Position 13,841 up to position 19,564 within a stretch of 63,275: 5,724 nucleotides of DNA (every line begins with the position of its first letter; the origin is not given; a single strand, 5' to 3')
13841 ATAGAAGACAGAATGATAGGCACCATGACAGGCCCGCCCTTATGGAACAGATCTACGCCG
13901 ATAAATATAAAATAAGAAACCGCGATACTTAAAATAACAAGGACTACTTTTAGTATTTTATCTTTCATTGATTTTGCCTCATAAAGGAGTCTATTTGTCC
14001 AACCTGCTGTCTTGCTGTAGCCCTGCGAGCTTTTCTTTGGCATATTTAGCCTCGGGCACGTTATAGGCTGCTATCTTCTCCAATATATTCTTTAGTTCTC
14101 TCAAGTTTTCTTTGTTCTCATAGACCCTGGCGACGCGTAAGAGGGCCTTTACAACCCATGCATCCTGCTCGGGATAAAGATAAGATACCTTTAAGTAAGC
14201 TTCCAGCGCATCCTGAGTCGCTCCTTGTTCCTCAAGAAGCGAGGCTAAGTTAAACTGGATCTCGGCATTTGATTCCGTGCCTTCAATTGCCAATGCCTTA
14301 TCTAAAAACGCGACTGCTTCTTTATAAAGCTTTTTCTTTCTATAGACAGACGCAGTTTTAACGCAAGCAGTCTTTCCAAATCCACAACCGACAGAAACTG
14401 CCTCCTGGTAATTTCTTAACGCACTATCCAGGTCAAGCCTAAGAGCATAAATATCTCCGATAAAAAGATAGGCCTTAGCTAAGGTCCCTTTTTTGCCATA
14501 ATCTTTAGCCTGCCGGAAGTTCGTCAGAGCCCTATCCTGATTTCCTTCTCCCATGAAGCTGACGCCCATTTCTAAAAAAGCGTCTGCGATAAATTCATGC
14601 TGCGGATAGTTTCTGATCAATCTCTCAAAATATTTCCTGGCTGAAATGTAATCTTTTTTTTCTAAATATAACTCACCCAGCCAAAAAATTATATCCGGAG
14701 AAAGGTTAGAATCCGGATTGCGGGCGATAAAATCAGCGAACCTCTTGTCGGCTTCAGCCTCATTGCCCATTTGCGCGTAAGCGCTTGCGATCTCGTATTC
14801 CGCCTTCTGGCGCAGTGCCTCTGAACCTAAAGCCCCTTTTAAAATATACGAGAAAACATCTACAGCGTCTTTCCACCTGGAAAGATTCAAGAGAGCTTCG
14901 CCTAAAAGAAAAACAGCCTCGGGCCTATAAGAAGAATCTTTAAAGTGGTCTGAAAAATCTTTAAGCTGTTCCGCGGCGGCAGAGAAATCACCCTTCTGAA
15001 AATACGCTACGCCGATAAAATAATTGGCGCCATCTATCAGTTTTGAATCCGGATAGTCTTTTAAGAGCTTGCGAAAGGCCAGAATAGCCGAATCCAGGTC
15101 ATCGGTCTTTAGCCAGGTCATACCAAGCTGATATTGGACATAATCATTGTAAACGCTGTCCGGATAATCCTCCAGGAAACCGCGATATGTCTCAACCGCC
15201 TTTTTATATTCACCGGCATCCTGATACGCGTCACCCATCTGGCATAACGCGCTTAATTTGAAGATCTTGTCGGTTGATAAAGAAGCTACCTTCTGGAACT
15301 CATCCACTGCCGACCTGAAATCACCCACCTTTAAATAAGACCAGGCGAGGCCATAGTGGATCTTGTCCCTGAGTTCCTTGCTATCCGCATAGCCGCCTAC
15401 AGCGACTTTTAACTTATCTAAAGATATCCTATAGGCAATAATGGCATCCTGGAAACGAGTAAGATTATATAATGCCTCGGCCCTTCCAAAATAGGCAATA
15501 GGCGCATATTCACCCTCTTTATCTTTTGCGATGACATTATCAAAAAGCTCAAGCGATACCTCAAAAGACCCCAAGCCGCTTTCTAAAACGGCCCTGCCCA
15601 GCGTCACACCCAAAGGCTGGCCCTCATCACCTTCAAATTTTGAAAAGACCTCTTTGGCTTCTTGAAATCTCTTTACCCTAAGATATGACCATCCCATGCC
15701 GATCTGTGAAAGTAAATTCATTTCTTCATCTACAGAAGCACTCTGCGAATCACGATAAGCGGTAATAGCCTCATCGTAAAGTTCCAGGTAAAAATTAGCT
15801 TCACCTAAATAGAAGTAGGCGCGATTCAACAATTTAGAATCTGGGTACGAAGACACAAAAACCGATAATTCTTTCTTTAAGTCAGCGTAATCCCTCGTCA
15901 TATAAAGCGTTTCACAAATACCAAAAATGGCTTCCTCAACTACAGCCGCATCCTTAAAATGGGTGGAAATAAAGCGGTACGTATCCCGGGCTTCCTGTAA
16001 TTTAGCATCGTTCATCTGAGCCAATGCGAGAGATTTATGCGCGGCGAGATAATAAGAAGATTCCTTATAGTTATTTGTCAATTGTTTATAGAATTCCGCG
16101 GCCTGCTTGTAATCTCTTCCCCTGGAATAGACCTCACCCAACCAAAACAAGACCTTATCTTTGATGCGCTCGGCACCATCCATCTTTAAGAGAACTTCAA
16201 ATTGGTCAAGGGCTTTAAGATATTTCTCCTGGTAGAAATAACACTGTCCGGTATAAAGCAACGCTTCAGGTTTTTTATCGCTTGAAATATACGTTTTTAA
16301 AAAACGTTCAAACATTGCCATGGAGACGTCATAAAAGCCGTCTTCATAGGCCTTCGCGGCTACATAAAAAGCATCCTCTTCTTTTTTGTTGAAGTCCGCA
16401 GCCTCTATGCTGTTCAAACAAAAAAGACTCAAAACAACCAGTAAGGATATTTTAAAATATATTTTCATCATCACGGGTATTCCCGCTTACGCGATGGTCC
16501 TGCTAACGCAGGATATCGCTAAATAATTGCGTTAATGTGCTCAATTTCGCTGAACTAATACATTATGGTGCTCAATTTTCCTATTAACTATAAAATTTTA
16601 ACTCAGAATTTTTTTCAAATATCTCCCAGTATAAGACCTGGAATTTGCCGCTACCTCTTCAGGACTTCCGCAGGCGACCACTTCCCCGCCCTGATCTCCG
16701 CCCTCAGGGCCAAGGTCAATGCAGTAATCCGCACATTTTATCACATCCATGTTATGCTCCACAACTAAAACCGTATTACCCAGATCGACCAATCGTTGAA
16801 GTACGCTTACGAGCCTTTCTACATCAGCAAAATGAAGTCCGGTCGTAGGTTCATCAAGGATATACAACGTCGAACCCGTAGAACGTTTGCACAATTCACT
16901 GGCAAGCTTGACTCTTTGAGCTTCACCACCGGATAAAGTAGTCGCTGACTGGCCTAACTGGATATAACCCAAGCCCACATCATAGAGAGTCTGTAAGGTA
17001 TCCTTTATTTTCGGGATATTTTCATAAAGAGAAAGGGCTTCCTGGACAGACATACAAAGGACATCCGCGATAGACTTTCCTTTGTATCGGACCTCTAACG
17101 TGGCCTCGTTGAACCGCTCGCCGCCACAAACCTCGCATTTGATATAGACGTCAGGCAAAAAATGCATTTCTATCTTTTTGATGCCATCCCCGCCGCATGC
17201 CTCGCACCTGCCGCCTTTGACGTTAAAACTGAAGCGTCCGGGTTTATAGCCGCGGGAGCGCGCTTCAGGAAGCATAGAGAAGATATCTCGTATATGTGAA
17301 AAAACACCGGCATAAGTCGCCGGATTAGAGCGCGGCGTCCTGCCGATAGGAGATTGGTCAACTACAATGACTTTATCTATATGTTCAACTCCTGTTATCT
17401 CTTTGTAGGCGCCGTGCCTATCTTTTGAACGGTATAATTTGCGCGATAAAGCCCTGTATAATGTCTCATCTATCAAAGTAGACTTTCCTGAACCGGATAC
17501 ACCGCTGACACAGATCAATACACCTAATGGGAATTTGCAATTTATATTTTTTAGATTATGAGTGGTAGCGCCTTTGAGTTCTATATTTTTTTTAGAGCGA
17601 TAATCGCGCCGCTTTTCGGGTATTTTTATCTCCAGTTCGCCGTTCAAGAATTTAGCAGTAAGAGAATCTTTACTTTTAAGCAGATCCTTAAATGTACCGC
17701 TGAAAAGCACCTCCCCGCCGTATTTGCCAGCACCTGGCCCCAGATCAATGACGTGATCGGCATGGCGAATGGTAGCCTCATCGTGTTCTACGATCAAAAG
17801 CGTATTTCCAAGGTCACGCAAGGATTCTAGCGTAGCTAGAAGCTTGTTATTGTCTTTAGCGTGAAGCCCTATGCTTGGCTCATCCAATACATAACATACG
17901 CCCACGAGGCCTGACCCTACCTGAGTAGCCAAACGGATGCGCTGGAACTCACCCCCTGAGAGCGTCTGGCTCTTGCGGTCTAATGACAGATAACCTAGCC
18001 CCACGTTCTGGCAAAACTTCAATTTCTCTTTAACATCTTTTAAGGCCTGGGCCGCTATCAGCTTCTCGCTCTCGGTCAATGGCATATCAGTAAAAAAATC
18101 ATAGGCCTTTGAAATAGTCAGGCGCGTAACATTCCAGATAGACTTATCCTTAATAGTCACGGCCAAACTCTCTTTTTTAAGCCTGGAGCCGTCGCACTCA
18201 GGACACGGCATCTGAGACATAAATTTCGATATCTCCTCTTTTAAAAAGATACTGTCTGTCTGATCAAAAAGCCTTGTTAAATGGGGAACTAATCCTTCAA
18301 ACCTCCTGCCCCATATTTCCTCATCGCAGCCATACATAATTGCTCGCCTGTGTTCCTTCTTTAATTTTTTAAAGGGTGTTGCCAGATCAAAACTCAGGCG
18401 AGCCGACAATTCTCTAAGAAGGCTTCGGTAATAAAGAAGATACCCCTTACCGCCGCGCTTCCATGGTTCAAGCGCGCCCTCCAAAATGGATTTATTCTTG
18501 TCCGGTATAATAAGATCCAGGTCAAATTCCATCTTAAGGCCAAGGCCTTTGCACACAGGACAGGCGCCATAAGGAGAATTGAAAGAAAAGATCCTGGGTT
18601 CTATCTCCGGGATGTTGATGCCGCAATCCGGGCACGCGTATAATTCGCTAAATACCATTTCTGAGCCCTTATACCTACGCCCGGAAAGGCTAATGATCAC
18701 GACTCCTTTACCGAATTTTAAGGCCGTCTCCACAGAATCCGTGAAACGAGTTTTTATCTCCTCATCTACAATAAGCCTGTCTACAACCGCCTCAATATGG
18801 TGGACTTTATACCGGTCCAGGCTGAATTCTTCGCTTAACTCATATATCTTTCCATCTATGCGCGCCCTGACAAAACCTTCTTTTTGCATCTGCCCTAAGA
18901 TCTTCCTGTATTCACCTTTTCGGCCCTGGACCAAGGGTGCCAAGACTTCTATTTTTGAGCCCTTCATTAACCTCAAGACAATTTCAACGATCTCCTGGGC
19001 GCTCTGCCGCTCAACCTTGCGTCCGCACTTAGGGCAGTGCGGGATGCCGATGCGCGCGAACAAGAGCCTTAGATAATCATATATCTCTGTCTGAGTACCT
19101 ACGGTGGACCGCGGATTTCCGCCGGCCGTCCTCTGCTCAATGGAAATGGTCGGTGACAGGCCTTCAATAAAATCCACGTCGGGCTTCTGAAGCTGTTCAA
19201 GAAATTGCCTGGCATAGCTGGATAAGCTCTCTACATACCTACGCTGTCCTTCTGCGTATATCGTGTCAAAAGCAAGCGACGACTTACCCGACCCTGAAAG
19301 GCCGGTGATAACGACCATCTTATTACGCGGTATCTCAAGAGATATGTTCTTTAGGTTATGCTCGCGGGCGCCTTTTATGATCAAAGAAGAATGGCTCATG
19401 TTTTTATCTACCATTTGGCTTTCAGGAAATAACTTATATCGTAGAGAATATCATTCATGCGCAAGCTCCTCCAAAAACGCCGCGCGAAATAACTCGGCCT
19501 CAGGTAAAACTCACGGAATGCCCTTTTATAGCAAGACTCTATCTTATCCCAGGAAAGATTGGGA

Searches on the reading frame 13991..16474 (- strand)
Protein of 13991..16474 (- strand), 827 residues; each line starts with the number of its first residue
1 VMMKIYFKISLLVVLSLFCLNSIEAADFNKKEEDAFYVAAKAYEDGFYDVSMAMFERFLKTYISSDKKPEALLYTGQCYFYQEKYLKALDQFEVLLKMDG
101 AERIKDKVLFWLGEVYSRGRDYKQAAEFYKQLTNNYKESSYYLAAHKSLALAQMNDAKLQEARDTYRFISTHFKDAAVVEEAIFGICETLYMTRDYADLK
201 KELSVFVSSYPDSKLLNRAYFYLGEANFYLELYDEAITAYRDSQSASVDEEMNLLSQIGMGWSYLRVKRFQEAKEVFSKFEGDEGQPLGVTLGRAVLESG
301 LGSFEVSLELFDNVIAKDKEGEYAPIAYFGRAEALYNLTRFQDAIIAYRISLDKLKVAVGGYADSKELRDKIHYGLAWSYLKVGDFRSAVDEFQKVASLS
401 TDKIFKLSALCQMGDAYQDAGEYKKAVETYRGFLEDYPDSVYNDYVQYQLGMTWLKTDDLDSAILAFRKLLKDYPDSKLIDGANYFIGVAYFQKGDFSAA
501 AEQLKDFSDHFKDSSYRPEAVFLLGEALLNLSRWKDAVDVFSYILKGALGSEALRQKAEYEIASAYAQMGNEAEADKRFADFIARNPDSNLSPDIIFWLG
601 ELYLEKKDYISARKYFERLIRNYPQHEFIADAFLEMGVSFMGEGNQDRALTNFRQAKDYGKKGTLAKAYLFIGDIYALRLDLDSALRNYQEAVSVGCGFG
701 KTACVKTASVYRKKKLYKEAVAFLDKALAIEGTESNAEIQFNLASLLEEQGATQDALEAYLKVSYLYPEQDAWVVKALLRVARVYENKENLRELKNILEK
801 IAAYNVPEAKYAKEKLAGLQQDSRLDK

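Call 36: search_protein_families(library=pfam, proteins=[window:13991-16474:-])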
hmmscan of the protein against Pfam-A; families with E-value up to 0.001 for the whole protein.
window:13991-16474:- (827 aa): 17 families
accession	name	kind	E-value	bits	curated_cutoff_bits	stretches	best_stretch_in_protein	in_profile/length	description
PF07719.23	TPR_2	-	2.2e-53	174.4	27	1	594-626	2-34/34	Tetratricopeptide repeat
PF13174.12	TPR_6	-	8.4e-48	158.2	26.3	4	596-625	3-32/33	Tetratricopeptide repeat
PF13432.12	TPR_16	-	7.8e-46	154.5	32.7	4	560-626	1-64/65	Tetratricopeptide repeat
PF00515.34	TPR_1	-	7.4e-36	121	27.8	0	409-431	3-25/34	Tetratricopeptide repeat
PF13424.12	TPR_12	-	1.7e-32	111.8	30.1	2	708-763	10-71/77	Tetratricopeptide repeat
PF13181.12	TPR_8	-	3.9e-29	98.7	25.7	0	595-626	3-34/34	Tetratricopeptide repeat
PF14559.12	TPR_19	-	7.1e-23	81.2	25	0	717-773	7-62/68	Tetratricopeptide repeat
PF13428.12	TPR_14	-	1.9e-22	77.9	23.5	0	412-440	6-34/44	Tetratricopeptide repeat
PF12895.13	ANAPC3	-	3.1e-22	79.1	27.2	1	459-541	4-79/82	Anaphase-promoting complex, cyclosome, subunit 3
PF13525.12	YfiO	-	7.4e-15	55.7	25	3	455-597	16-131/203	Outer membrane lipoprotein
PF13176.12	TPR_7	-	8.7e-12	44.6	27.9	0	112-131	5-24/36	Tetratricopeptide repeat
PF21545.3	T7SS_EccA1_N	-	8.3e-09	35.6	27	1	490-632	108-243/272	T7SS, ESX-1 secretion system protein EccA1, N-terminal domain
PF09976.15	TPR_21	-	5.3e-08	33.3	25.5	1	557-694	40-174/193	Tetratricopeptide repeat-like domain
PF13431.12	TPR_17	-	1.5e-06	28.4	24.4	0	729-758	5-34/34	Tetratricopeptide repeat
PF24575.1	TPR_Slam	-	1.6e-06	29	35.2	0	417-454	57-91/104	Surface lipoprotein assembly modifier, N-terminal TPR repeats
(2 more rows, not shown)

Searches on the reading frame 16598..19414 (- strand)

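Call 36: search_protein_families(library=pfam, proteins=[window:16598-19414:-])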
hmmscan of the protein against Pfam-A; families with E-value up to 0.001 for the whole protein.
window:16598-19414:- (938 aa): 15 families
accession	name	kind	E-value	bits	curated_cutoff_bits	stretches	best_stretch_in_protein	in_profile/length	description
PF17760.6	UvrA_inter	-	2.5e-37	127.5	23.3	1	137-242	1-106/109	UvrA interaction domain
PF17755.6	UvrA_DNA-bind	-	1.1e-22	80.9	23.2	1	298-397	1-110/110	UvrA DNA-binding domain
PF00005.33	ABC_tran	-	4.8e-20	73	25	2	803-858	85-137/137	ABC transporter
PF02463.25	SMC_N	-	8.3e-09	35.6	40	0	825-899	135-209/220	RecF/RecN/SMC N terminal domain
PF13191.12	AAA_16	-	1.6e-08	35.7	32.6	0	633-665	26-61/167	AAA ATPase domain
PF13555.12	AAA_29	-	6.2e-08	32.7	27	0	634-649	25-40/61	P-loop containing region of AAA domain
PF20703.3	nSTAND1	-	6e-06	26.6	27.1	0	17-48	19-50/379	Novel STAND NTPase 1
PF13476.12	AAA_23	-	2.1e-05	25.7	27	0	10-47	1-35/201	AAA domain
PF20720.3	nSTAND3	-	3e-05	24.2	27.2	0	29-53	15-39/155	Novel STAND NTPase 3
PF03193.22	RsgA_GTPase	-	7.5e-05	23.1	30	0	11-48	87-123/174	RsgA GTPase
PF13304.12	AAA_21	-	0.00015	22.4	27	0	837-877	248-288/304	AAA domain, putative AbiEii toxin, Type IV TA system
PF13238.12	AAA_18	-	0.00066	20.6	29.4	0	634-650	1-17/128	AAA domain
PF13671.12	AAA_33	-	0.00082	20.1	27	0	633-651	1-19/143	AAA domain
PF01583.26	APS_kinase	-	0.00082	19.9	21.1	0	32-50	3-21/152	Adenylylsulphate kinase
PF13401.12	AAA_22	-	0.00099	19.9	27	0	32-49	6-23/130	AAA domain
